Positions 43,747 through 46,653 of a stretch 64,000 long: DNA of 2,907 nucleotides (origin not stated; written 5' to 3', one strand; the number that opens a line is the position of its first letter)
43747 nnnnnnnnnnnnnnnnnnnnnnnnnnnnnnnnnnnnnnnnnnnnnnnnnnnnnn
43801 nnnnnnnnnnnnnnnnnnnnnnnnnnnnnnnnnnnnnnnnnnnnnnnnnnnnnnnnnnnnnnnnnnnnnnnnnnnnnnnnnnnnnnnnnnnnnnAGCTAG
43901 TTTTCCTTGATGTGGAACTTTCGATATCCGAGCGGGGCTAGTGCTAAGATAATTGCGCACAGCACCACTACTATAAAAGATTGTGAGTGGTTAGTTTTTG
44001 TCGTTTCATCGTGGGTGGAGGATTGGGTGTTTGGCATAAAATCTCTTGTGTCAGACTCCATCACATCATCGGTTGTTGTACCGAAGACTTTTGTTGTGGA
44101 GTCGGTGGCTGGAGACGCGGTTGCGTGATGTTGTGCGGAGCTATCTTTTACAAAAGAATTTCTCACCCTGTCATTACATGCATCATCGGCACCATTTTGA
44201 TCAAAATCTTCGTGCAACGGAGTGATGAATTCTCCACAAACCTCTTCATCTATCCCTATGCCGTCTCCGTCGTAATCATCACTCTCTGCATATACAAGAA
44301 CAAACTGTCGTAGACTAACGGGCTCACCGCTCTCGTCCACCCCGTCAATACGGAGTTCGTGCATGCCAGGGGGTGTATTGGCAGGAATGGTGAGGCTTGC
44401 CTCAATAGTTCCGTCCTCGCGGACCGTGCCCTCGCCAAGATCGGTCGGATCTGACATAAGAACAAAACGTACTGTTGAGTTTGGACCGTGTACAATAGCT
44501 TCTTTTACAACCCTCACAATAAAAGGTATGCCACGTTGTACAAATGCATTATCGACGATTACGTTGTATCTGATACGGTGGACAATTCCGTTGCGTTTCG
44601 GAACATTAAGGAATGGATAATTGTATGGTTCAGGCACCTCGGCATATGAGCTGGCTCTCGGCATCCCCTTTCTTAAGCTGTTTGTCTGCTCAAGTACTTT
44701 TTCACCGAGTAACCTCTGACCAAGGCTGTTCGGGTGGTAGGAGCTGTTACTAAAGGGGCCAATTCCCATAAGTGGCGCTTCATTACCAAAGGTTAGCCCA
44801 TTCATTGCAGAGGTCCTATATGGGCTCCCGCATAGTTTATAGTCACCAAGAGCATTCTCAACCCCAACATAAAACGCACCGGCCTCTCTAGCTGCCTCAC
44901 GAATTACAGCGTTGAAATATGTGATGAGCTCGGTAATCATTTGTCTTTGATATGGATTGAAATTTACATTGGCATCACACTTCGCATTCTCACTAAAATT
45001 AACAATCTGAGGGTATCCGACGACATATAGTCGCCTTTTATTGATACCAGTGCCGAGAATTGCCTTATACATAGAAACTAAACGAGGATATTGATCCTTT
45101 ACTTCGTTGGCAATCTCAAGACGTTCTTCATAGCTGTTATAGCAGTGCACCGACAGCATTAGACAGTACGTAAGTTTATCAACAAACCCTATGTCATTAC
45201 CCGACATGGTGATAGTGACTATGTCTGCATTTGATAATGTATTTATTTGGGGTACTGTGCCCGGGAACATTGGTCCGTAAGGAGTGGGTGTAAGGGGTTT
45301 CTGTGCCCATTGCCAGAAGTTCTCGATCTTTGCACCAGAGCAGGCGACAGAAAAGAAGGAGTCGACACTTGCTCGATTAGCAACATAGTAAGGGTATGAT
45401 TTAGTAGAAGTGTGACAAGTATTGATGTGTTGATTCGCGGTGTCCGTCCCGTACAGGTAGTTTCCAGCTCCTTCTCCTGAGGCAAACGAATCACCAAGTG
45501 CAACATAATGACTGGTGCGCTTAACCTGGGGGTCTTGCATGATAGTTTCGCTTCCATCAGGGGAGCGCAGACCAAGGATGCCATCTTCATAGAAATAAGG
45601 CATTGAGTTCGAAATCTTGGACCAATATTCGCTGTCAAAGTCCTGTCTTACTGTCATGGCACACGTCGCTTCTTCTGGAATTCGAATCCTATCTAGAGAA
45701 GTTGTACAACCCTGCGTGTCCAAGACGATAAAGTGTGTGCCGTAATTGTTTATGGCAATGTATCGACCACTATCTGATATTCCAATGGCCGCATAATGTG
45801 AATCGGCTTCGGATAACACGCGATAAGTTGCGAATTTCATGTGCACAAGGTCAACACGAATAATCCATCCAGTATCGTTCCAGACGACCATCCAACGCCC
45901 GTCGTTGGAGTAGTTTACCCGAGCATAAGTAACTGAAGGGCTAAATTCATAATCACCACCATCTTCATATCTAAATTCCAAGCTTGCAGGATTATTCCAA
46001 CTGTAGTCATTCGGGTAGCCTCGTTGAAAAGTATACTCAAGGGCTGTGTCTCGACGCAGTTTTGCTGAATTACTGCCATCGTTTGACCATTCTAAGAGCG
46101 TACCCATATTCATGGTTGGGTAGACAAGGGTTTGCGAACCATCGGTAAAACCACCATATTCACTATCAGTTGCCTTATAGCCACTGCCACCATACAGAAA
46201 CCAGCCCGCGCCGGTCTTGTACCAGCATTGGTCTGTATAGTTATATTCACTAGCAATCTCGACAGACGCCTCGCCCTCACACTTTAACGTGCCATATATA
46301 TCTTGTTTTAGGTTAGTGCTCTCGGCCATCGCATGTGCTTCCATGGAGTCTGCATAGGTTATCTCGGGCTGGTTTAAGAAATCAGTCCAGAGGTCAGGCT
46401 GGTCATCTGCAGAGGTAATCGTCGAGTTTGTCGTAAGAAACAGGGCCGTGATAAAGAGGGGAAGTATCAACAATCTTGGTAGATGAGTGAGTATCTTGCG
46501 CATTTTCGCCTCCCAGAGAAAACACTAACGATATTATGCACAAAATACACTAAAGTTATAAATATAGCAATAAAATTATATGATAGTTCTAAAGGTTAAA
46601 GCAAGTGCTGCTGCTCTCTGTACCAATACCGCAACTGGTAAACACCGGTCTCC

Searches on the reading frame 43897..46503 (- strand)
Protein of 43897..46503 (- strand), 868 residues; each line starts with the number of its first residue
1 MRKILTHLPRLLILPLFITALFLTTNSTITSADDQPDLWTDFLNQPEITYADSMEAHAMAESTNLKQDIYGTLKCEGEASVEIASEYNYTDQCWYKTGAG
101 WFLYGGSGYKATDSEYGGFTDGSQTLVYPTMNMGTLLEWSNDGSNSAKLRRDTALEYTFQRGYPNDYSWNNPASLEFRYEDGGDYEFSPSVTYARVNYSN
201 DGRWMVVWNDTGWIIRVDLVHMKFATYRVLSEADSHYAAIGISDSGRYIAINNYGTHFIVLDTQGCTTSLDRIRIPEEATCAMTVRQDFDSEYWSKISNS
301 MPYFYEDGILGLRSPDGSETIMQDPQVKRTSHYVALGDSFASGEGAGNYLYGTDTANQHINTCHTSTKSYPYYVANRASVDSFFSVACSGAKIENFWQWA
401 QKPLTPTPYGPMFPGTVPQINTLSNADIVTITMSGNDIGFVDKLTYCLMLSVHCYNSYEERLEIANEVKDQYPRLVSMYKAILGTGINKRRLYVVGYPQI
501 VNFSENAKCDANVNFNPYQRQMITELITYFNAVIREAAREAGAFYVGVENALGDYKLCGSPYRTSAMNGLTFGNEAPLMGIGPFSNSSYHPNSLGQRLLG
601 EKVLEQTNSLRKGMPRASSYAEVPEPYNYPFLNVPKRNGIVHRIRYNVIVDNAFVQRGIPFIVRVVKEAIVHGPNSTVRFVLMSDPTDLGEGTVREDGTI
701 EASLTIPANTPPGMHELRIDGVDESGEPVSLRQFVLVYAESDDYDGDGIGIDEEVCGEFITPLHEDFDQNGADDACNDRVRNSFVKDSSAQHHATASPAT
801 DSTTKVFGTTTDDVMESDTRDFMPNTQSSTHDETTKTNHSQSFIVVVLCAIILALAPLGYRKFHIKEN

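Call 48: search_protein_families(library=pfam, proteins=[window:43897-46503:-], max_evalue=0.001)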
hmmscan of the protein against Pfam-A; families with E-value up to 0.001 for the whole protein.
window:43897-46503:- (868 aa): 2 families
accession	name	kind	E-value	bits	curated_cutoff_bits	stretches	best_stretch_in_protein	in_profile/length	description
PF13472.12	Lipase_GDSL_2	-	3.3e-11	44.5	32.9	1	335-598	1-178/178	GDSL-like Lipase/Acylhydrolase family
PF00657.28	Lipase_GDSL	-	6.8e-07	30.1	23.6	1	333-602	1-207/208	GDSL-like Lipase/Acylhydrolase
